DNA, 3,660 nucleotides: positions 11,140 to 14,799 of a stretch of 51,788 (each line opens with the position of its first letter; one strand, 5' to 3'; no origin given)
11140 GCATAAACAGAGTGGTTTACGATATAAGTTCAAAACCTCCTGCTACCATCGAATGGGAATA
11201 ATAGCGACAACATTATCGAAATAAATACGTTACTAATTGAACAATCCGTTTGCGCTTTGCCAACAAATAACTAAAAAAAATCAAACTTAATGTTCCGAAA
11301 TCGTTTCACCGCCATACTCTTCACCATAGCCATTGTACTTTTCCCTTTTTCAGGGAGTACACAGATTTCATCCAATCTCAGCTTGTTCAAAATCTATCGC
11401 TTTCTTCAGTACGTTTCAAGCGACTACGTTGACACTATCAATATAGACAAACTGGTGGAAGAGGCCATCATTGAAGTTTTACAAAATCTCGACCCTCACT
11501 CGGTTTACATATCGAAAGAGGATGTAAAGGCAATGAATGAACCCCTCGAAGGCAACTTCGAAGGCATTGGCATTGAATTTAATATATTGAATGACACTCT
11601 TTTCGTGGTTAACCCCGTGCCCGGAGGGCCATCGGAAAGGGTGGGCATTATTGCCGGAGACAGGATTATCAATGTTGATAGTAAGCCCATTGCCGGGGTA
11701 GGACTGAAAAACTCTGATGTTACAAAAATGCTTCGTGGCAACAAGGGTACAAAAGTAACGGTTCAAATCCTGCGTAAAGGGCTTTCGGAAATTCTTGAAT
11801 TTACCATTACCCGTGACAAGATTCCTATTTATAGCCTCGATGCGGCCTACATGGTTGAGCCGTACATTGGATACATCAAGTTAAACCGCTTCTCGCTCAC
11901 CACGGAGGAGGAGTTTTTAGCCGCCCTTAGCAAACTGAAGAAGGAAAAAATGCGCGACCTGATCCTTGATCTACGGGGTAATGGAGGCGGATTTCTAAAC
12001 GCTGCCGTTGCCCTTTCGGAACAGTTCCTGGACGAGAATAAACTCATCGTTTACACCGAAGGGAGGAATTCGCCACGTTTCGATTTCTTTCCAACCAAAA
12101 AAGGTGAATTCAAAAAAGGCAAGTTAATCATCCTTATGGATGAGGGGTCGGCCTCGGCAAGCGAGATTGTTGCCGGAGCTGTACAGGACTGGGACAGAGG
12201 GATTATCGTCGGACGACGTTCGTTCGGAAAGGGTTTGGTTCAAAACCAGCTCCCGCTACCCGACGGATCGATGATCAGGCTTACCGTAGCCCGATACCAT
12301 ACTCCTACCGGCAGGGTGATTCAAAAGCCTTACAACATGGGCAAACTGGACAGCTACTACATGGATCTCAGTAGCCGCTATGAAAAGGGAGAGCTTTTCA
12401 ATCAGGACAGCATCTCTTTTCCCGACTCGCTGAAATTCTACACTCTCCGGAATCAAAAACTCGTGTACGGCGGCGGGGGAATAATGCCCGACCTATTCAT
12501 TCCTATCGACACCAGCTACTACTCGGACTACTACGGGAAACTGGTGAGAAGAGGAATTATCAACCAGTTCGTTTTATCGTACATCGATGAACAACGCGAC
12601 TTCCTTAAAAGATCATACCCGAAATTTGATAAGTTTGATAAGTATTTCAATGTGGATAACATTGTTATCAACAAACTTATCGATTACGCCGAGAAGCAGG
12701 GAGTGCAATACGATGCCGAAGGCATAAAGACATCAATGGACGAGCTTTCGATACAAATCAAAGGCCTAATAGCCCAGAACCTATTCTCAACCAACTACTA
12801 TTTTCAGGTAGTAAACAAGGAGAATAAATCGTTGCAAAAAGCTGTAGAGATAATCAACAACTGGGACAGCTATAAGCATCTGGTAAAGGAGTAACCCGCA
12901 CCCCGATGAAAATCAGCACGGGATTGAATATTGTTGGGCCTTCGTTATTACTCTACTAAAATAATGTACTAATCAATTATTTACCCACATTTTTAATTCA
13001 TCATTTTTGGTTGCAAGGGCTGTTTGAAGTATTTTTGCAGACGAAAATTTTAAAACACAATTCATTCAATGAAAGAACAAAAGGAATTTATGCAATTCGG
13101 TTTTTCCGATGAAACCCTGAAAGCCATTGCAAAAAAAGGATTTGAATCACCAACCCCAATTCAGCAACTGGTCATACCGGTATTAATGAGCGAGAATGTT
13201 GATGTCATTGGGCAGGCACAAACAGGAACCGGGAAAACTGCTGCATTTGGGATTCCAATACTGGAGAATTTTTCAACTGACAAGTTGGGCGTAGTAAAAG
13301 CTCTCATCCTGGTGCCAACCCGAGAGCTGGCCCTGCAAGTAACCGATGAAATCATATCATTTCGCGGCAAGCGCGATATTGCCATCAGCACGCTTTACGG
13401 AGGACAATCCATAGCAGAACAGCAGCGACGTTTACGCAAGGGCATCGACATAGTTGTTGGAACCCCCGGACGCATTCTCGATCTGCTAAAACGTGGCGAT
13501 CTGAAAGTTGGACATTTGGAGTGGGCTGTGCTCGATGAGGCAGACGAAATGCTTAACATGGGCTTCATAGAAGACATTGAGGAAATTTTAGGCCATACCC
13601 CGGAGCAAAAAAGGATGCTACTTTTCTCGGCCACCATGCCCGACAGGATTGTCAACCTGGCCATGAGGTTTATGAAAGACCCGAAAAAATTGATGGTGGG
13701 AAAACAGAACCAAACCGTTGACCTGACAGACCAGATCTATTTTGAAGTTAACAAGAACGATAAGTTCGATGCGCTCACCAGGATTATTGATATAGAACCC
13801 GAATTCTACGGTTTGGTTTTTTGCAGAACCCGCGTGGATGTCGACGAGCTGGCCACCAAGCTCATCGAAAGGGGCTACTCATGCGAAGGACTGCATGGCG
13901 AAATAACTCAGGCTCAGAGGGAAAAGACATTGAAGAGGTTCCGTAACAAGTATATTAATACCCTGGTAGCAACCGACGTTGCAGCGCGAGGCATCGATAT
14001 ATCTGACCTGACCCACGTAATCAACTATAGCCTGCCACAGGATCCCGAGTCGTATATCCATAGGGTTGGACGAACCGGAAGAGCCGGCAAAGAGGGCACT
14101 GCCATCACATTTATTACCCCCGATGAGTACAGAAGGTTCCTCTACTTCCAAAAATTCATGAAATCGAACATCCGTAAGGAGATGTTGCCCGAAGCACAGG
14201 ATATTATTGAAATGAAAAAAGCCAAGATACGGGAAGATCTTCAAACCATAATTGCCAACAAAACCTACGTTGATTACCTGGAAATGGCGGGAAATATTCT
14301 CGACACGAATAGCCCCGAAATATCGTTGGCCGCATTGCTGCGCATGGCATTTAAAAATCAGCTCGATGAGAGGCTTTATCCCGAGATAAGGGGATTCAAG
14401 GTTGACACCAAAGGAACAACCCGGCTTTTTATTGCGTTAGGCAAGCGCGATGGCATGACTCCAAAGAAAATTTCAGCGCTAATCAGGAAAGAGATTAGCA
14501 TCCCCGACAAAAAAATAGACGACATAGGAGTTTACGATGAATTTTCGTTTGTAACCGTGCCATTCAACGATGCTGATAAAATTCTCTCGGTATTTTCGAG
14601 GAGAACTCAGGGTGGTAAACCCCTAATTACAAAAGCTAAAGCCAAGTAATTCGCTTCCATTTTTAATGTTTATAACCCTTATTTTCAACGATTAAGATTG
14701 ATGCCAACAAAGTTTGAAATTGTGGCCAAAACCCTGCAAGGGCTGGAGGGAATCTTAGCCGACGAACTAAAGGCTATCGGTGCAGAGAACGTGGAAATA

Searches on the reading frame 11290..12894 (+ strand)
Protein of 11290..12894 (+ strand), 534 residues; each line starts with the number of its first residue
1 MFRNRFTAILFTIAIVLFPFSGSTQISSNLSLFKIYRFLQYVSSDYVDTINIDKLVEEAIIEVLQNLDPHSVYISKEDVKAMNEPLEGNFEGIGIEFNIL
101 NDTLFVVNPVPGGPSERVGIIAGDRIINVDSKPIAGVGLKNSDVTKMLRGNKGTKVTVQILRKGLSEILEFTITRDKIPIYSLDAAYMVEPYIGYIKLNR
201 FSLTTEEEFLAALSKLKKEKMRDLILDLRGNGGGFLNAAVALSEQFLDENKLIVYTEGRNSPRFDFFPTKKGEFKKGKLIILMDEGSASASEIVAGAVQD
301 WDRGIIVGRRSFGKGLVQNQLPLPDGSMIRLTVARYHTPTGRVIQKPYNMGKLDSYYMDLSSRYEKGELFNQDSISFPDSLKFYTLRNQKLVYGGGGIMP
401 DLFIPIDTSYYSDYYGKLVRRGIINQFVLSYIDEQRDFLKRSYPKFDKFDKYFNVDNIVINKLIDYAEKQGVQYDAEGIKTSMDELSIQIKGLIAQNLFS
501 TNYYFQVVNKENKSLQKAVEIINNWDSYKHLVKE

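Call 74: search_protein_families(library=pfam, proteins=[window:11290-12894:+], max_evalue=0.00001)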
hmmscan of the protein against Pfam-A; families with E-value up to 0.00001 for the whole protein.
window:11290-12894:+ (534 aa): 4 families
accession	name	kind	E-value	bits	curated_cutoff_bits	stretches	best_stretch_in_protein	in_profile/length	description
PF03572.23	Peptidase_S41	-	1.2e-49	168.5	24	1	193-346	2-156/165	Peptidase family S41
PF13180.12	PDZ_2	-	6e-10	39.7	27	1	92-165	2-72/80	PDZ domain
PF17820.7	PDZ_6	-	7.6e-09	35.6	27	1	106-162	2-54/54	PDZ domain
PF00595.29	PDZ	-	8.2e-07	29.8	23.2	1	91-160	10-80/81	PDZ domain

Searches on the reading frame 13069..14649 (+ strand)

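Call 74: search_protein_families(library=pfam, proteins=[window:13069-14649:+], max_evalue=0.00001)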
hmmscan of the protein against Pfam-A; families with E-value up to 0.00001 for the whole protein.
window:13069-14649:+ (526 aa): 4 families
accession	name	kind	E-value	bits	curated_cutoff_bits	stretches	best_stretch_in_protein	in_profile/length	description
PF00270.35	DEAD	-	1.3e-48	165.3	26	1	29-193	1-163/167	DEAD/DEAH box helicase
PF00271.37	Helicase_C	-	1.3e-33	115.9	23.5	1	231-340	1-110/110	Helicase conserved C-terminal domain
PF03880.21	DbpA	-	2e-16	60.2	25.6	1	452-519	1-68/72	DbpA RNA binding domain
PF04851.21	ResIII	-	6e-07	30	22.5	1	45-191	25-163/164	Type III restriction enzyme, res subunit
